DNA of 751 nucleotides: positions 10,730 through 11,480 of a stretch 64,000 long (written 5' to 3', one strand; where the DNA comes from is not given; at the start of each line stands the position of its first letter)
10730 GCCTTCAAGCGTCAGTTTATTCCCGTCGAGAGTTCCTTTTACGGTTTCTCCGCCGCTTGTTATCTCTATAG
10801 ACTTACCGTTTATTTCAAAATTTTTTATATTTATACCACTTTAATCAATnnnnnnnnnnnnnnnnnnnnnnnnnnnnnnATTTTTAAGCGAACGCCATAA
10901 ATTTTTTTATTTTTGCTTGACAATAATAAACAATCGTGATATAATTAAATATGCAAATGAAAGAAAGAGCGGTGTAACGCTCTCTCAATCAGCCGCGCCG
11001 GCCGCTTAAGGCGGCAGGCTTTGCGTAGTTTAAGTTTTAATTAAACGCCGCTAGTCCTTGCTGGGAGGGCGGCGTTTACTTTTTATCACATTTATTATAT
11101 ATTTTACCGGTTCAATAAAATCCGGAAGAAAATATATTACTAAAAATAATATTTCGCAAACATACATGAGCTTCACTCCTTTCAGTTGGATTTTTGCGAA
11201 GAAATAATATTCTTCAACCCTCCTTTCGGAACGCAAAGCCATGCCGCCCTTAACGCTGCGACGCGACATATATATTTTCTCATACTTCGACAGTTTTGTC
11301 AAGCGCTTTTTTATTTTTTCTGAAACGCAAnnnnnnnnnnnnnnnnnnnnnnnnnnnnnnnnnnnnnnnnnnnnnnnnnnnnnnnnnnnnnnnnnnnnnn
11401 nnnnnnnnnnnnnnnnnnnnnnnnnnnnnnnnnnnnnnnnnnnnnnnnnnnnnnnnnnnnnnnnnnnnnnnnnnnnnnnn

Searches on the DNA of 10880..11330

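Call 51: search_rna_families(source=window, start=10880, end=11330, threshold=evalue, max_evalue=10, show_alignments=1)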
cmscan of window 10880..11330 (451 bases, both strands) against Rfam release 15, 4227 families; matches with E-value up to 10: 16.
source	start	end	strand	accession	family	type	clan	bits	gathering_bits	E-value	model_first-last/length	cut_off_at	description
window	10964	11240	-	RF01412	BsrG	Gene; sRNA;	-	21.7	55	0.0036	1-259/259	no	BsrG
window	10936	10983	+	RF02844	RefA9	Gene; antisense;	-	20.4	49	1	1-64/64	no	Enterococcus sRNA A9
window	11044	11100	+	RF01581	RUF6-5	Gene; sRNA;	-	19.1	70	0.32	1-156/156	no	Plasmodium RNA of unknown function RUF6-5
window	11038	11154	-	RF02319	TtnuHACA12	Gene; snRNA; snoRNA; HACA-box;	-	18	80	5.6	1-131/131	no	Tetrahymena snoRNA TtnuHACA12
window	11044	11106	-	RF02844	RefA9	Gene; antisense;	-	17.8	49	3.4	1-64/64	no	Enterococcus sRNA A9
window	11043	11152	-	RF01822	RsaJ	Gene; sRNA;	-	17.4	100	0.07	1-287/287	no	RNA Staph. aureus A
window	10950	10998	-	RF00649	mir-128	Gene; miRNA;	-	17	49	0.27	1-83/83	no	mir-128 microRNA precursor family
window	11167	11201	+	RF02888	BtsR1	Gene; sRNA;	-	16.6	66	1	1-51/51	no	Bacillus sRNA 1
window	10961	11080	+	RF02883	BcKCsr2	Gene; sRNA;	-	15.7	40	0.34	1-129/129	no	Burkholderia sRNA 2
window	10960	11033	-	RF02338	GlsR16_miR3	Gene; snRNA; snoRNA; CD-box;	-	15.7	100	1.2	1-77/77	no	Giardia snoRNA GlsR16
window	11124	11179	-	RF03205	mir-1898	Gene; miRNA;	-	15.2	78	7.4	1-61/61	no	mir-1898 microRNA precursor family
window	11033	11156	+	RF01578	RUF1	Gene; sRNA;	-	14.2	70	3.1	1-264/264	no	Plasmodium RNA of unkown function RUF1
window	10884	11009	+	RF04321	tmRNA_permuted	Gene;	-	14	47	0.95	1-213/213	no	permuted transfer-messenger RNA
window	11113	11149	+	RF02422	Bp1_738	Gene; sRNA;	-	13.8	45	1.7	1-208/208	no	Burkholderia sRNA Bp1_Cand738_SIPHT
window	11021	11080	+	RF02450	ncr1175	Gene; sRNA;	-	13.3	60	9.9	1-110/110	no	Bacillus sRNA ncr1175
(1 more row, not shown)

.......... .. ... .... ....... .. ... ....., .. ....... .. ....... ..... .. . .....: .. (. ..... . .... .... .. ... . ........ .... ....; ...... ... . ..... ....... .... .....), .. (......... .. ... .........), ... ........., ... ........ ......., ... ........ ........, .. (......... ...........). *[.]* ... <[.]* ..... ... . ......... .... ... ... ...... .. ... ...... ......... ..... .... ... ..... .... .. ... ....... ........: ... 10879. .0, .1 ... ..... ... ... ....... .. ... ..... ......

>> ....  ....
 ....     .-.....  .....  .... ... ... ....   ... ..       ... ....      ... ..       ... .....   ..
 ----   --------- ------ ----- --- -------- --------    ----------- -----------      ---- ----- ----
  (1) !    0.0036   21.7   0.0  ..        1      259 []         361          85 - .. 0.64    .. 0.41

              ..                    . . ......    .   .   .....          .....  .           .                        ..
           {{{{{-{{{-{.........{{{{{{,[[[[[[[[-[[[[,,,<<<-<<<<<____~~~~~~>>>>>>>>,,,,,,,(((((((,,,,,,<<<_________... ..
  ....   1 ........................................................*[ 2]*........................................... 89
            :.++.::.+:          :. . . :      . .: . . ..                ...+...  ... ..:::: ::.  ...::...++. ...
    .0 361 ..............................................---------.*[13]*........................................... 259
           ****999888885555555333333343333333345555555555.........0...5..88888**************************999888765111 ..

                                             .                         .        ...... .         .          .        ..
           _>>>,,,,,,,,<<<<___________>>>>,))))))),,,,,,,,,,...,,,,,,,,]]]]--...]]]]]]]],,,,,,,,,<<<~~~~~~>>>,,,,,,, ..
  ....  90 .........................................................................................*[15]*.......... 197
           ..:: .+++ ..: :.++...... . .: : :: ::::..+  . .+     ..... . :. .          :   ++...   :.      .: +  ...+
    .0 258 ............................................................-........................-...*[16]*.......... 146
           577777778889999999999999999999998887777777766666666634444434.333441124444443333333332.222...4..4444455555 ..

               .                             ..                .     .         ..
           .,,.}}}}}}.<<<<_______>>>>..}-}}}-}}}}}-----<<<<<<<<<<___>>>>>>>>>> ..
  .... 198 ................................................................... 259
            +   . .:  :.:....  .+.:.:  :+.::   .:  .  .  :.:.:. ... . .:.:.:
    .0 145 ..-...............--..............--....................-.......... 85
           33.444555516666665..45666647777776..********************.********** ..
